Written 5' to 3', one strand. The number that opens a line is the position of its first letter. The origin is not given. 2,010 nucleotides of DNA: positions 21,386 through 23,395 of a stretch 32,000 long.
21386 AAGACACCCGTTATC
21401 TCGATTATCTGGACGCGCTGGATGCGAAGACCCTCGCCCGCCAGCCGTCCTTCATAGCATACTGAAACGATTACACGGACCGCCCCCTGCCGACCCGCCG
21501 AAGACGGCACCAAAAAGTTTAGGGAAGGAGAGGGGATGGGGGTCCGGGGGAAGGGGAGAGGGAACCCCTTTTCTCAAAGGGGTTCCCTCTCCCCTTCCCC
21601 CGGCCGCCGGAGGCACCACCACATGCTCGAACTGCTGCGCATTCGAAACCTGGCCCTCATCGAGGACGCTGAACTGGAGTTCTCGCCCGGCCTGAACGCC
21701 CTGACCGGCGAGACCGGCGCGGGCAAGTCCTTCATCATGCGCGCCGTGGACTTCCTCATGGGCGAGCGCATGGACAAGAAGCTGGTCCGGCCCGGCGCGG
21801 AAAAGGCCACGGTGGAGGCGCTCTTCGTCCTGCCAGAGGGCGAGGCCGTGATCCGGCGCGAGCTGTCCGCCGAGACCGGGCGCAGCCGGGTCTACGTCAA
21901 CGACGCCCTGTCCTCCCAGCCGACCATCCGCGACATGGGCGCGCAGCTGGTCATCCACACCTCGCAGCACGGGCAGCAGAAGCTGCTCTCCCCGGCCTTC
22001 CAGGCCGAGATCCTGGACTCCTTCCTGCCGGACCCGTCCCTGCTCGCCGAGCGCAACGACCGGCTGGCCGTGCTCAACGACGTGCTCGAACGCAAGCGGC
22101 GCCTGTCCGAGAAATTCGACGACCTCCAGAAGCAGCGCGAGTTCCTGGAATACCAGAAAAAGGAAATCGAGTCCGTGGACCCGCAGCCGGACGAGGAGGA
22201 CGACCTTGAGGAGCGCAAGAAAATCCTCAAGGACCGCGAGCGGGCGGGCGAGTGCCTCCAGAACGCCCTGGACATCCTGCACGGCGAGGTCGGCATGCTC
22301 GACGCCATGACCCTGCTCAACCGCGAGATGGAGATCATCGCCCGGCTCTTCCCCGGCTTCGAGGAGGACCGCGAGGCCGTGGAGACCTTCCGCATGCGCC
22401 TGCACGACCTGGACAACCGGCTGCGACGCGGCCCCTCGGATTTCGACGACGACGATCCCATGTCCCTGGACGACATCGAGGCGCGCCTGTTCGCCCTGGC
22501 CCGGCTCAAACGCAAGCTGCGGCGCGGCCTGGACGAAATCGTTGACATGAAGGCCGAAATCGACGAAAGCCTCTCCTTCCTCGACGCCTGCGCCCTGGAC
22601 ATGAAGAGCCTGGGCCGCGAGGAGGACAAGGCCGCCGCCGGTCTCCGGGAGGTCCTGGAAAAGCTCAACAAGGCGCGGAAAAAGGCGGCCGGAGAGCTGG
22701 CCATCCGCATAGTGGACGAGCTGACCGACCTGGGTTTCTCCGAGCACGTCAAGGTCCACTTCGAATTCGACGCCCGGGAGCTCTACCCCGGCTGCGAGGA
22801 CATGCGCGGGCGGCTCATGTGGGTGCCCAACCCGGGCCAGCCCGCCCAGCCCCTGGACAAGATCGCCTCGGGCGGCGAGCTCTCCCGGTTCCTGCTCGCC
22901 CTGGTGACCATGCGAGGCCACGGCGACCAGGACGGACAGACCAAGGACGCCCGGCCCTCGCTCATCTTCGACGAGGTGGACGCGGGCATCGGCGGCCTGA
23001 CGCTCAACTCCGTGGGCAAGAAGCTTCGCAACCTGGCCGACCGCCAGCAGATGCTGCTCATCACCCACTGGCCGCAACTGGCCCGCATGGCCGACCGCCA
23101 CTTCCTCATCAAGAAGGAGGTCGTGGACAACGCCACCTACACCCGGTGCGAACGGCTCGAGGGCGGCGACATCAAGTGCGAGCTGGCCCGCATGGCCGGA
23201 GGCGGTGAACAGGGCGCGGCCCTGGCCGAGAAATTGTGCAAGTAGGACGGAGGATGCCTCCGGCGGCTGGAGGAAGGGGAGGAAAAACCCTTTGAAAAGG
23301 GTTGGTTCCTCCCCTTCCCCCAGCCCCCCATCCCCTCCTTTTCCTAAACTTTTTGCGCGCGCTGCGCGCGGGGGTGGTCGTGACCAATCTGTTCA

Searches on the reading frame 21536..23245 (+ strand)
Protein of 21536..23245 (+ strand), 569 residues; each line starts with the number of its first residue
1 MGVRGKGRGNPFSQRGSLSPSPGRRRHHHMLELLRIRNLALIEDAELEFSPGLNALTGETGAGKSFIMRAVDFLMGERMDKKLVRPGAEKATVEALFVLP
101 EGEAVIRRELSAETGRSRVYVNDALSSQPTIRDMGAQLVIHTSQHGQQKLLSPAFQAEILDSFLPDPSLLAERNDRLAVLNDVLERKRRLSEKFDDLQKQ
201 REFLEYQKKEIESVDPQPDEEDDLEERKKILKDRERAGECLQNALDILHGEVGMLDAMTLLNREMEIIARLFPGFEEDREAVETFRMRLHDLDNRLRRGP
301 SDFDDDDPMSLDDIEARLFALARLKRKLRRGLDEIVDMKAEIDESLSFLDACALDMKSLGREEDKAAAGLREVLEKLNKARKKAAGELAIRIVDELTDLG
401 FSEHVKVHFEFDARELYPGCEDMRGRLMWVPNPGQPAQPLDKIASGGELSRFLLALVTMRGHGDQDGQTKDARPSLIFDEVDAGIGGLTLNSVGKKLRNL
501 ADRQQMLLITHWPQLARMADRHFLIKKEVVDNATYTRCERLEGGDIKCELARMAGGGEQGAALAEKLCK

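Call 30: search_protein_families(library=pfam, proteins=[window:21536-23245:+], max_evalue=0.001)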
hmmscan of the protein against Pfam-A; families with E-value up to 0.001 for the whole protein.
window:21536-23245:+ (569 aa): 3 families
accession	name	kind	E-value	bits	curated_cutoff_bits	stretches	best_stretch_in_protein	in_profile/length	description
PF13476.12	AAA_23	-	4.5e-16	60.5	27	1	34-231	2-190/201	AAA domain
PF02463.25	SMC_N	-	2.8e-14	53.5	40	1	33-527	4-213/220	RecF/RecN/SMC N terminal domain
PF13175.12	AAA_15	-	2.5e-05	24.5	32.1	1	30-95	1-55/374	AAA ATPase domain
